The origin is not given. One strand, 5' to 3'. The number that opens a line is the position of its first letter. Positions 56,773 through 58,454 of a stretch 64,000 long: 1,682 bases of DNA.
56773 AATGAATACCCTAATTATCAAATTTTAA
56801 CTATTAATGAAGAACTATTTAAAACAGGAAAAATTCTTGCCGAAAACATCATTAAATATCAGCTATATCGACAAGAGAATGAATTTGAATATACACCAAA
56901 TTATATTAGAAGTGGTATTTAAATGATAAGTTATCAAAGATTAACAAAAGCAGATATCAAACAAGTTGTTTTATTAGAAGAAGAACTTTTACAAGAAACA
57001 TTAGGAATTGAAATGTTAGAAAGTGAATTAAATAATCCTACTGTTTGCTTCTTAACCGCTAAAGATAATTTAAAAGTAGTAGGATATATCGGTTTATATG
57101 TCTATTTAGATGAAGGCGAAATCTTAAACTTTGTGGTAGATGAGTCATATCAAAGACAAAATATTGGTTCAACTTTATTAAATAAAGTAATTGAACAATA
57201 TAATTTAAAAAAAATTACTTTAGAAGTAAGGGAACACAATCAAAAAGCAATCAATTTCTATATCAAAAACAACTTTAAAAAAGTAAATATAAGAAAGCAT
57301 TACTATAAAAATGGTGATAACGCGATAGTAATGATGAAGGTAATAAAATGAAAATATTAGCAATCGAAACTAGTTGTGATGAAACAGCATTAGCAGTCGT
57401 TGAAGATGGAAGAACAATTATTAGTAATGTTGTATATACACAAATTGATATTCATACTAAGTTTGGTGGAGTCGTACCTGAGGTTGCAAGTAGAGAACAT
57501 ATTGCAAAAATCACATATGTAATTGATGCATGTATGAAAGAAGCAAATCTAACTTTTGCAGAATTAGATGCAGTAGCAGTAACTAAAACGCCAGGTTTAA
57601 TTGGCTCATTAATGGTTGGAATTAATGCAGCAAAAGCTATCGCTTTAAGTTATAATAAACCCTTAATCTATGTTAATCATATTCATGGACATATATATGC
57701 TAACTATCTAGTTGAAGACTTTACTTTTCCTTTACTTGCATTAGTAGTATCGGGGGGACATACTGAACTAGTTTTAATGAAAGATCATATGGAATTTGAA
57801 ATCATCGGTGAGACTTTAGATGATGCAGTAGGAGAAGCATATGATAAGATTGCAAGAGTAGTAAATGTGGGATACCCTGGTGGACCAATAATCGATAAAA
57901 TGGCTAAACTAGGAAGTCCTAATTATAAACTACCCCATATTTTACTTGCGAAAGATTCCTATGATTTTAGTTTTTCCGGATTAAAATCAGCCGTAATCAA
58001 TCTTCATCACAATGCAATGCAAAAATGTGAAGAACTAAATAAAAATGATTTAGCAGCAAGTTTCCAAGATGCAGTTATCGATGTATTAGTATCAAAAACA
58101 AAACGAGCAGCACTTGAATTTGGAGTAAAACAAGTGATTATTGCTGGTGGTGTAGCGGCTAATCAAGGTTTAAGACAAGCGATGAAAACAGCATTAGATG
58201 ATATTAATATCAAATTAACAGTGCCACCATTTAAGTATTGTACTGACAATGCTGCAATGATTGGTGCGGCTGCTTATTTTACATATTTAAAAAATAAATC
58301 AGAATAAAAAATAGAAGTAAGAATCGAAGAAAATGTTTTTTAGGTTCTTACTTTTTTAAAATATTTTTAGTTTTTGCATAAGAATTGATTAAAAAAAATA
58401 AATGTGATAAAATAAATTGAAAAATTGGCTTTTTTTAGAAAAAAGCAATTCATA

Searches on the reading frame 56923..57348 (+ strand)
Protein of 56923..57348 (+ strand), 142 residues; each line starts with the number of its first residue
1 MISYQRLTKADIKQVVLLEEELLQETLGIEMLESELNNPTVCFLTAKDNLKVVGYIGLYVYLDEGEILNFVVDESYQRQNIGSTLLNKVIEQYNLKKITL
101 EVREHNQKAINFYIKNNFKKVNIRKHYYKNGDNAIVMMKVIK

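Call 21: search_protein_families(library=pfam, proteins=[window:56923-57348:+], max_evalue=0.001)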
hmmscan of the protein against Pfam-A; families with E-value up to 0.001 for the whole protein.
window:56923-57348:+ (142 aa): 6 families
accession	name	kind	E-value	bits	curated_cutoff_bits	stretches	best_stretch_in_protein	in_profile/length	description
PF00583.31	Acetyltransf_1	-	1.1e-17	64.8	20.7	1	29-115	18-113/116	Acetyltransferase (GNAT) family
PF13508.13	Acetyltransf_7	-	4.2e-14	53.1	27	1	42-120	4-84/84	Acetyltransferase (GNAT) domain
PF13673.13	Acetyltransf_10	-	2e-13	50.9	23.6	1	24-138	14-125/128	Acetyltransferase (GNAT) domain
PF13420.13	Acetyltransf_4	-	3.6e-05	24.3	24.3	1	30-138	39-154/155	Acetyltransferase (GNAT) domain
PF18014.7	Acetyltransf_18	-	0.00011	22.4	22.7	1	30-133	15-114/124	Acetyltransferase (GNAT) domain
PF11548.13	Receptor_IA-2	-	0.00091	19.7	29.7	0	71-123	7-59/89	Protein-tyrosine phosphatase receptor IA-2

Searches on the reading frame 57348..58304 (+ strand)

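Call 21: search_protein_families(library=pfam, proteins=[window:57348-58304:+], max_evalue=0.001)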
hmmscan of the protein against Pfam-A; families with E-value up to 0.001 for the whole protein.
window:57348-58304:+ (319 aa): 3 families
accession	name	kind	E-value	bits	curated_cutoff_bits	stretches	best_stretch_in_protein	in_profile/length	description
PF00814.31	TsaD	-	8.6e-99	331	24.8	1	23-306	1-263/264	tRNA N6-adenosine threonylcarbamoyltransferase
PF22521.2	HypF_C_2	-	4.6e-08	33.6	27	1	204-294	135-228/241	Carbamoyltransferase, Kae1-like Domain, second subdomain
PF02543.21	Carbam_trans_N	-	1.7e-06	28.2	24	1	160-308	186-345/346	Carbamoyltransferase N-terminus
